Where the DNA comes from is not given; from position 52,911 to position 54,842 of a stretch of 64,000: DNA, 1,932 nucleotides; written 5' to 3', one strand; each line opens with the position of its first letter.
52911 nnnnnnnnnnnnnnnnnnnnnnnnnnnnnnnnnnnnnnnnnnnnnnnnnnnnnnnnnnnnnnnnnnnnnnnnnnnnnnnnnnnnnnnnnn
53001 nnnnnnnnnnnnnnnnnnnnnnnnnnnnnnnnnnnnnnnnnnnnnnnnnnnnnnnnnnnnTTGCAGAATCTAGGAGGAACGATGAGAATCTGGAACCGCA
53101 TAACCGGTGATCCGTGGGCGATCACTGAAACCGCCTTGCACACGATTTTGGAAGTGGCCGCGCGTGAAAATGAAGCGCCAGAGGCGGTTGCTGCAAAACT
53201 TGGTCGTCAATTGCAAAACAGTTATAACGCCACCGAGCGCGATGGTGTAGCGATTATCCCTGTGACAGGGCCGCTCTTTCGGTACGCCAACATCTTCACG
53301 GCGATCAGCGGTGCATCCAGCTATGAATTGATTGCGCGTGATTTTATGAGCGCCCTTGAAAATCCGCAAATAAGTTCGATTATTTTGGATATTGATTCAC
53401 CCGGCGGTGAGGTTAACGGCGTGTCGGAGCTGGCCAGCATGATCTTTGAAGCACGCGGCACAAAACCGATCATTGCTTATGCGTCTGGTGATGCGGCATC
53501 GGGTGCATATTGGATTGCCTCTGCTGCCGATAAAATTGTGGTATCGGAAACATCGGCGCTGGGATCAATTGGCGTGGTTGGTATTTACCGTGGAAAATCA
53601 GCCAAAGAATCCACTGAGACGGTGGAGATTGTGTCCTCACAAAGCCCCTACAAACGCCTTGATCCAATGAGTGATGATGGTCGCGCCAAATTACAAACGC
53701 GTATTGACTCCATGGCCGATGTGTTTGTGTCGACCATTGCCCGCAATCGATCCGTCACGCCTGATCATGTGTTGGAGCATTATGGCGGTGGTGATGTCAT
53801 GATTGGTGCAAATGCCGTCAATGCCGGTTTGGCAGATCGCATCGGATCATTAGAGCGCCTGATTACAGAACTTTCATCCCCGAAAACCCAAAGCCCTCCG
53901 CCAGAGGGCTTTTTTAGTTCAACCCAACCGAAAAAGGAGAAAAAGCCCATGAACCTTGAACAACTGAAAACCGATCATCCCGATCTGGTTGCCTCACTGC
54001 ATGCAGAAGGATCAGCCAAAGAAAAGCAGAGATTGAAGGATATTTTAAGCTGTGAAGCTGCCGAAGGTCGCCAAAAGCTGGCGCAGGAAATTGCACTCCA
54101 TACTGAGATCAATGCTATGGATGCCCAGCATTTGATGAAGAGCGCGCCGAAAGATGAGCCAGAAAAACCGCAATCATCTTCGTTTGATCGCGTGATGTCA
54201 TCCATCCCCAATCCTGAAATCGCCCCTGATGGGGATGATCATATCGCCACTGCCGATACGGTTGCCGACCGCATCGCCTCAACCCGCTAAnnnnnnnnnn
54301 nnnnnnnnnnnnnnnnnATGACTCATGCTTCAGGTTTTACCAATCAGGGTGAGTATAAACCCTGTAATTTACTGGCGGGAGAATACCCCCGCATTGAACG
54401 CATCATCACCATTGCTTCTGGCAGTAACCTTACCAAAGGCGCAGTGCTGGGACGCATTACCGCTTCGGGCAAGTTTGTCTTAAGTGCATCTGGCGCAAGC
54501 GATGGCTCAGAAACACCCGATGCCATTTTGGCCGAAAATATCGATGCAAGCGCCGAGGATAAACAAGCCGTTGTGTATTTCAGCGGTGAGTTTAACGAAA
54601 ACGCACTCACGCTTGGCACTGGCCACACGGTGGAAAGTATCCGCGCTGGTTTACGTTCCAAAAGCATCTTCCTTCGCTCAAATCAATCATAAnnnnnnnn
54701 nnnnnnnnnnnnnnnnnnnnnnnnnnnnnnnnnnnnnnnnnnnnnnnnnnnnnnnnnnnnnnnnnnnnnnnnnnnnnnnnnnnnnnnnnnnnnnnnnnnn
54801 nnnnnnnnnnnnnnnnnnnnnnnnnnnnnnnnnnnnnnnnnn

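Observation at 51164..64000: Lambda-type tailed-phage morphogenesis block attached to a chlamydia-like chromosome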

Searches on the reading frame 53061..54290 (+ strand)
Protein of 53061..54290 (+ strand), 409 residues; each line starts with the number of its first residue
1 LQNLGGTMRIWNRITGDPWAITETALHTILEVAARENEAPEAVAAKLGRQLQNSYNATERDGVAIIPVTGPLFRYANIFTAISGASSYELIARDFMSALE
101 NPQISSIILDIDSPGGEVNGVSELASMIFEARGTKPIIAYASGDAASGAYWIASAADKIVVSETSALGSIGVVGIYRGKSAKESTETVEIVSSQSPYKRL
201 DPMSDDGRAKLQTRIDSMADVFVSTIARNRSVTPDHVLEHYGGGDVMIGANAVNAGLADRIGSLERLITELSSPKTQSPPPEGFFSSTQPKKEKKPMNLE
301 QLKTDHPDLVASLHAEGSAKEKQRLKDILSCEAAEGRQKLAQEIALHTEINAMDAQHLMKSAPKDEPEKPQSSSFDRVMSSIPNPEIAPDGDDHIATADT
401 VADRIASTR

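Call 3: search_protein_families(library=pfam, proteins=[window:53061-54290:+], max_evalue=0.01)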
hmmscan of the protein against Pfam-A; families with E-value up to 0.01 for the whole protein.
window:53061-54290:+ (409 aa): 3 families
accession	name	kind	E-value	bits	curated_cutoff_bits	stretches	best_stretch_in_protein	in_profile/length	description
PF01343.23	Peptidase_S49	-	1.8e-25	90.2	24.9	1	134-273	6-149/154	Peptidase family S49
PF25145.1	NfeD1b_N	-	7e-11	42.5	40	1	89-186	17-110/189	NfeD1b, N-terminal domain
PF00574.28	CLP_protease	-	0.00017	21.9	20.2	1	96-158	37-98/182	Clp protease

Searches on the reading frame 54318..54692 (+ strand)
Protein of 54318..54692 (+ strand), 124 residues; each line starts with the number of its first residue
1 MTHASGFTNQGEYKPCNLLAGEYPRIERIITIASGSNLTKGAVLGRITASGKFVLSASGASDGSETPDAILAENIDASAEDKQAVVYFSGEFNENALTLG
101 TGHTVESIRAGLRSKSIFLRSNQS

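Call 3: search_protein_families(library=pfam, proteins=[window:54318-54692:+], max_evalue=0.01)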
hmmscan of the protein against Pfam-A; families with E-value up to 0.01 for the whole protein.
window:54318-54692:+ (124 aa): 1 family
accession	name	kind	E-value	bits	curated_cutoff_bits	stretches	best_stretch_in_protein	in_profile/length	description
PF02924.19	HDPD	-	1.2e-21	77.4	29.1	1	27-111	22-107/116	Bacteriophage lambda head decoration protein D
